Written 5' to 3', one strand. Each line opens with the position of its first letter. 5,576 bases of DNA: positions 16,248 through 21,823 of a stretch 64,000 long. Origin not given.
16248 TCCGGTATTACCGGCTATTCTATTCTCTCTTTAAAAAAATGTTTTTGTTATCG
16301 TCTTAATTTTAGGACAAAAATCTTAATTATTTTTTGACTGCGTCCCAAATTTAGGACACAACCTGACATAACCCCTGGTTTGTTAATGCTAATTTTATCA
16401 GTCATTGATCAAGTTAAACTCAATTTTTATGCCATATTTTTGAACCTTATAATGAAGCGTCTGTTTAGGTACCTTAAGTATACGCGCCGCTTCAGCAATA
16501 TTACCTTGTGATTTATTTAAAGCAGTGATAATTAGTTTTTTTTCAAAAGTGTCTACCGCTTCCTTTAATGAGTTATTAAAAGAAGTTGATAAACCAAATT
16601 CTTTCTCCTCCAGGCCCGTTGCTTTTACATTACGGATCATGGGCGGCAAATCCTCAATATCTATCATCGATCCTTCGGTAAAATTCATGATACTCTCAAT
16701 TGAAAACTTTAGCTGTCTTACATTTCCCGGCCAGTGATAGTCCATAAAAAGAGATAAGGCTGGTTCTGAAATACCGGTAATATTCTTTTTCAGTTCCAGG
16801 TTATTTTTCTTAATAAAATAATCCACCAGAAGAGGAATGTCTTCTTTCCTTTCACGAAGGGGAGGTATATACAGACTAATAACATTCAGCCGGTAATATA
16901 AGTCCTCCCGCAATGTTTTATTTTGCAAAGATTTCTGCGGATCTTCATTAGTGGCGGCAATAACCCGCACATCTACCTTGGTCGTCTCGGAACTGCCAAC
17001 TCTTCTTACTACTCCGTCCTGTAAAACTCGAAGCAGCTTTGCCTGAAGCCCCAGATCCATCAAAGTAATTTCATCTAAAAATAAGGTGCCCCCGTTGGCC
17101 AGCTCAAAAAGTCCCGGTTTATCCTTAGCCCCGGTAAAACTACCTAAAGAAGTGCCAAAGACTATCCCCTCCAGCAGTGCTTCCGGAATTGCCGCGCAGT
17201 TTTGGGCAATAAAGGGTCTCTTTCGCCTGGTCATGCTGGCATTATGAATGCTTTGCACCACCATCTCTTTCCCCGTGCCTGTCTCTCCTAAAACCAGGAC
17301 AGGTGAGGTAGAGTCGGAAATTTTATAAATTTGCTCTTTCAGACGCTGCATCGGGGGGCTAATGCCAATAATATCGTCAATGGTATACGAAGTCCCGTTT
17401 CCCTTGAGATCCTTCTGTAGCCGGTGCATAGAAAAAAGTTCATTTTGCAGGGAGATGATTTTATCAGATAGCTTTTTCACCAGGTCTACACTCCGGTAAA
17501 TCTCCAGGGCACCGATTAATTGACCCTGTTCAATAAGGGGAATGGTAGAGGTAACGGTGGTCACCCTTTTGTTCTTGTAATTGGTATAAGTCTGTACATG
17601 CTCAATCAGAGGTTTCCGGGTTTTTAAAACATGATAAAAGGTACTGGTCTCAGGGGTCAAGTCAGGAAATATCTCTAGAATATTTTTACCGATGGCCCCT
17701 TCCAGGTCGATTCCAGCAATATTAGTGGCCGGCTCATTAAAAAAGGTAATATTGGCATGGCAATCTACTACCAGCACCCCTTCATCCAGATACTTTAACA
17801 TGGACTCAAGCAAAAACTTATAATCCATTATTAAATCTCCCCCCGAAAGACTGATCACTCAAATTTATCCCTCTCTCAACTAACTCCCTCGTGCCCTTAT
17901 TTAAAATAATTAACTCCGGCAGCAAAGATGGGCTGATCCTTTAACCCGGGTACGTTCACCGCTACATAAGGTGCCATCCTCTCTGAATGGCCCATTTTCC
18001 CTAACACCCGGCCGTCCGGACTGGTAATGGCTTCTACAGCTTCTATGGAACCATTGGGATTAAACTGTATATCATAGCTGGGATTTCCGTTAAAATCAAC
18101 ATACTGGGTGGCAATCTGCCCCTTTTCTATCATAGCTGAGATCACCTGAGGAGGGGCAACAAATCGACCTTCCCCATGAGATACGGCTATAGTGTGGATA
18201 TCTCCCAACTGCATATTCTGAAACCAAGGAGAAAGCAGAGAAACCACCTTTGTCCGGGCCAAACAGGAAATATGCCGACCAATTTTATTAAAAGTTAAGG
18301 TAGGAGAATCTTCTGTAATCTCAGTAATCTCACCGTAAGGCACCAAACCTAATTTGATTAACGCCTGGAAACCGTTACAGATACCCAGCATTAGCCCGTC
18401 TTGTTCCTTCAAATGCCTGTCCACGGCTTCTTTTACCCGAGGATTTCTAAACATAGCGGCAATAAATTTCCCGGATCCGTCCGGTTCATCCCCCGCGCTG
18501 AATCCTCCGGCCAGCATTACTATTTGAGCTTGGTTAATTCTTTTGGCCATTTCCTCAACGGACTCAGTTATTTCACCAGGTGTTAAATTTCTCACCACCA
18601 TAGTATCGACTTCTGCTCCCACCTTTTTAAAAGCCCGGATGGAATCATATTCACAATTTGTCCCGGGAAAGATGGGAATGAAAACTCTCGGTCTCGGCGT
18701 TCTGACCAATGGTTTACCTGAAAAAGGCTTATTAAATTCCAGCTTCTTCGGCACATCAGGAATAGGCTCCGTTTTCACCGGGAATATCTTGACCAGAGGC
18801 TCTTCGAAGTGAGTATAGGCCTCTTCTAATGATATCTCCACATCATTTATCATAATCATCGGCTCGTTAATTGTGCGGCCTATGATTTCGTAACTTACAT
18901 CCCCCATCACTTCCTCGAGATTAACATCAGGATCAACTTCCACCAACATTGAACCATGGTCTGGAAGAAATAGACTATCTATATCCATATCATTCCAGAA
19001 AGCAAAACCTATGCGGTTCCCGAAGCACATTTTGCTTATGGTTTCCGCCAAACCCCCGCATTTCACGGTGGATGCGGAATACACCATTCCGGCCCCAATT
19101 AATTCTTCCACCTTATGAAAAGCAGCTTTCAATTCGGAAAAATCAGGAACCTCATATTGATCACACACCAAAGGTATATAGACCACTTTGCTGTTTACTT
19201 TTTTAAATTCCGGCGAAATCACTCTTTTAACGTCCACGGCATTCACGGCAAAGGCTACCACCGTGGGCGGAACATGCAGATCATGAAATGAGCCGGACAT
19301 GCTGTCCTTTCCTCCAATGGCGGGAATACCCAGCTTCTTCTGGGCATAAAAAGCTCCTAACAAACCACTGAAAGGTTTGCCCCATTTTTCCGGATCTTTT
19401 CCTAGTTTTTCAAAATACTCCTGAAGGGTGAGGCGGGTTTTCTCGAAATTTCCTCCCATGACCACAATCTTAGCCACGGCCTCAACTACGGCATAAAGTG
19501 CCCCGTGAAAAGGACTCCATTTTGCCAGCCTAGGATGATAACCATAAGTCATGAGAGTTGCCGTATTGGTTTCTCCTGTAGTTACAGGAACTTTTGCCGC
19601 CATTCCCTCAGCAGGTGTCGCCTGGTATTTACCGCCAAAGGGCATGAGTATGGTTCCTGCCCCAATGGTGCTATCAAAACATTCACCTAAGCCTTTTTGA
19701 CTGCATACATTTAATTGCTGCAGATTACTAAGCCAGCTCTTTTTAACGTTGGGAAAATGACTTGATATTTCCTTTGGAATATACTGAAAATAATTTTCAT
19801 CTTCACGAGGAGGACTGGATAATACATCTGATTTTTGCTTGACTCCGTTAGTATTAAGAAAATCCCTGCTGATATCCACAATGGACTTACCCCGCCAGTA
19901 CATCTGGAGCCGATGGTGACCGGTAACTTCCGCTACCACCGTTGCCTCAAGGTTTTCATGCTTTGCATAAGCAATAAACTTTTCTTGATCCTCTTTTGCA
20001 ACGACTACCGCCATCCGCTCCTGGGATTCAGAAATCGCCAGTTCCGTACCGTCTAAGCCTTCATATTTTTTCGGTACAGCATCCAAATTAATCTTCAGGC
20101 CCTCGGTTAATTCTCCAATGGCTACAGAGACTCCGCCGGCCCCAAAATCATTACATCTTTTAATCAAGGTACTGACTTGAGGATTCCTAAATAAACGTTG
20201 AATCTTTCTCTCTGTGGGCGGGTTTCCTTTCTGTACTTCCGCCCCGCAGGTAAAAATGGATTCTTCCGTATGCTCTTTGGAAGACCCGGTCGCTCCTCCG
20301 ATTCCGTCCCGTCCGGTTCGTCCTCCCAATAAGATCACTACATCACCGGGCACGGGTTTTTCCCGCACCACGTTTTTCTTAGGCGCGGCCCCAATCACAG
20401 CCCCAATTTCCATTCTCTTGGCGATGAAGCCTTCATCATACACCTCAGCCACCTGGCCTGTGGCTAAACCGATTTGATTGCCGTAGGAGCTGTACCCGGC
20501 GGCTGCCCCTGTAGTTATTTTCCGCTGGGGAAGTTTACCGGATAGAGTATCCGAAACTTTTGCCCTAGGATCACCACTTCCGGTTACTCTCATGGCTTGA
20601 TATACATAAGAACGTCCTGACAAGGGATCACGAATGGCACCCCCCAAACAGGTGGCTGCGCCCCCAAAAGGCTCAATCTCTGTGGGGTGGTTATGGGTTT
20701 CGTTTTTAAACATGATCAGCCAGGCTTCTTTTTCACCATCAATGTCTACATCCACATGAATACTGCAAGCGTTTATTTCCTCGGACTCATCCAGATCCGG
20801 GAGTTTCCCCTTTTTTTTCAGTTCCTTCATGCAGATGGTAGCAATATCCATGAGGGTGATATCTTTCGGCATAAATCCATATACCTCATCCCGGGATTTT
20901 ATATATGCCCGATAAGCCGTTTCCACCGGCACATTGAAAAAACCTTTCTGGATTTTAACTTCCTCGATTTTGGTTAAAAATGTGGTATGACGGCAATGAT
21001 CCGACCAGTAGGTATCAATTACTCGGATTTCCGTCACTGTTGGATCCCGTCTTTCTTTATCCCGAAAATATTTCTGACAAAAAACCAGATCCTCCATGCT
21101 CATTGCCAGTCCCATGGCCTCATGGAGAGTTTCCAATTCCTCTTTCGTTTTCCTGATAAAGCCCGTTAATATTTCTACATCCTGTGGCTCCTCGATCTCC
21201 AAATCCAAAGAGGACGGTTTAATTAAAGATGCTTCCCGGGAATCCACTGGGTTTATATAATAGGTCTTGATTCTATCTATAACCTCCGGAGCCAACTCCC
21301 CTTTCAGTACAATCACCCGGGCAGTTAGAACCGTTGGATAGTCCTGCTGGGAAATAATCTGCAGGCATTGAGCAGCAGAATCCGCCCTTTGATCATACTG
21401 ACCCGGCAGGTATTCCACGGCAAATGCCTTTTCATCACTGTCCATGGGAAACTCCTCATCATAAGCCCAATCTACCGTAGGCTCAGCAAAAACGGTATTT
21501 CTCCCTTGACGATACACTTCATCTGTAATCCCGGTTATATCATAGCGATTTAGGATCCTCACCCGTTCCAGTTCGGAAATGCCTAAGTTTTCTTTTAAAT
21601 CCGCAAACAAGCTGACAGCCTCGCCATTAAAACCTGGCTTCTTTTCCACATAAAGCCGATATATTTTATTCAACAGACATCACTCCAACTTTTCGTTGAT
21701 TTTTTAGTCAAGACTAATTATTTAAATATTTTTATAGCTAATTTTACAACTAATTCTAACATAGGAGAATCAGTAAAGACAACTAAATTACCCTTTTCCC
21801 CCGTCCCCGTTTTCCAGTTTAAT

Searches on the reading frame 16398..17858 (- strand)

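Call 5: search_protein_families(library=pfam, proteins=[window:16398-17858:-])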
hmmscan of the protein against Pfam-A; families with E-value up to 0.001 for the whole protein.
window:16398-17858:- (486 aa): 12 families
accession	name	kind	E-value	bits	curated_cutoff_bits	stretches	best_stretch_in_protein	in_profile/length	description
PF00158.32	Sigma54_activat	-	1.8e-62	210.4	20.2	1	163-329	1-167/168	Sigma-54 interaction domain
PF25601.1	AAA_lid_14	-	7e-26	90.3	27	1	335-415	1-81/87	AAA+ ATPase lid domain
PF14532.12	Sigma54_activ_2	-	3.9e-21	76.2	25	1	164-334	1-138/138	Sigma-54 interaction domain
PF02954.25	HTH_8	-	1.3e-11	44.5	22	1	436-475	3-42/42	Bacterial regulatory protein, Fis family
PF07728.20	AAA_5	-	2.4e-09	37.8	22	1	186-317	1-132/139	AAA domain (dynein-related subfamily)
PF00989.32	PAS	-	1.7e-05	25.2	22.6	1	17-89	3-73/113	PAS fold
PF08448.16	PAS_4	-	4.7e-05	24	23.1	1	24-124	4-105/110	PAS fold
PF07724.20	AAA_2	-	0.00016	22.2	27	1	185-313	4-133/166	AAA domain (Cdc48 subfamily)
PF01078.27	Mg_chelatase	-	0.00016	21.6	20.3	0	243-313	94-166/207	Magnesium chelatase, subunit ChlI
PF13426.13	PAS_9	-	0.00025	21.7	27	1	26-114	2-91/103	PAS domain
PF18024.7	HTH_50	-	0.0004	20.5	27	0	429-477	2-49/50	Helix-turn-helix domain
PF13188.13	PAS_8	-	0.00089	19.5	21.8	0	17-71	3-54/65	PAS domain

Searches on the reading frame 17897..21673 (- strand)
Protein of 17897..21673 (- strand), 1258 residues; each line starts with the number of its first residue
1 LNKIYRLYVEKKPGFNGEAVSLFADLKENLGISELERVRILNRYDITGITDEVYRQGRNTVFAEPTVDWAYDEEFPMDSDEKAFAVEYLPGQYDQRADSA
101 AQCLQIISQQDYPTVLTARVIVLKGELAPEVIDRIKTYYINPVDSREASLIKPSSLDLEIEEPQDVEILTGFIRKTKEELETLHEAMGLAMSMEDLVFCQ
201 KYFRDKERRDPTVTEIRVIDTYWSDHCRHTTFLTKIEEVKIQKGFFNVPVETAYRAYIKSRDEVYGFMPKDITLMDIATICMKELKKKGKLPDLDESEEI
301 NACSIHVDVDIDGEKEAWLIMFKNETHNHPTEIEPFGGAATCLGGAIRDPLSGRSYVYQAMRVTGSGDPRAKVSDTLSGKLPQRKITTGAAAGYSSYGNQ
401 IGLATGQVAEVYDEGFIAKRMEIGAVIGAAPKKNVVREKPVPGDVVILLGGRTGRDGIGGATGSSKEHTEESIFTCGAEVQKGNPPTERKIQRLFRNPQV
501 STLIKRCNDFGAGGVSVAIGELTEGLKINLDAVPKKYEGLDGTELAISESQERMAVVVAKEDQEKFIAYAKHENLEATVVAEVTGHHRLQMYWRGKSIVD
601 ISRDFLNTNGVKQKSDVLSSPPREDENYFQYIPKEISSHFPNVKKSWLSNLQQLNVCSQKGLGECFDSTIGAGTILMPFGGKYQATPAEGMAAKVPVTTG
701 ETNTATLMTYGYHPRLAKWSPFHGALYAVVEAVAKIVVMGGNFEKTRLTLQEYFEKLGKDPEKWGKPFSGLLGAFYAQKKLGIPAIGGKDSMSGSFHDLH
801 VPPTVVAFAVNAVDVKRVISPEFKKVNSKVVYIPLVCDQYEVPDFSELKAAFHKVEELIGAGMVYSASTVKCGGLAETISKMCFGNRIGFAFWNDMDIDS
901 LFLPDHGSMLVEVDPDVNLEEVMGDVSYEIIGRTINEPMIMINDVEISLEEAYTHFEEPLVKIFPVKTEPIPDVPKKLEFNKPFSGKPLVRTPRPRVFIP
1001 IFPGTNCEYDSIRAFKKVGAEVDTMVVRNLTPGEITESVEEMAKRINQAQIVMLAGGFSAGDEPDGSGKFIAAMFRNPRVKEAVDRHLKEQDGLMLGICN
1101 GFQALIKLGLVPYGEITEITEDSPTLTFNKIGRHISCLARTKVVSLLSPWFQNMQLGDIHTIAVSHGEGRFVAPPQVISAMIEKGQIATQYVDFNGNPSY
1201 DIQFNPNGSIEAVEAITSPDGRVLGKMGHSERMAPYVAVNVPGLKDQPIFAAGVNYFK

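Call 5: search_protein_families(library=pfam, proteins=[window:17897-21673:-])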
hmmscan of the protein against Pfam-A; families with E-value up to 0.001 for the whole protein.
window:17897-21673:- (1258 aa): 4 families
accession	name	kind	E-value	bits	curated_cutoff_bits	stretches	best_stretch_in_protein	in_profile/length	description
PF13507.12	GATase_5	-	1.8e-81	273.5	27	1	994-1257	1-260/260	CobB/CobQ-like glutamine amidotransferase domain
PF02769.27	AIRS_C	-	7.6e-31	107.8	23.1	1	442-593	2-155/156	AIR synthase related protein, C-terminal domain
PF18072.6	FGAR-AT_linker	-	4.8e-10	40.2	26.6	1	180-229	1-49/50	Formylglycinamide ribonucleotide amidotransferase linker domain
PF00586.29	AIRS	-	0.00011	23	24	0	704-798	13-97/112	AIR synthase related protein, N-terminal domain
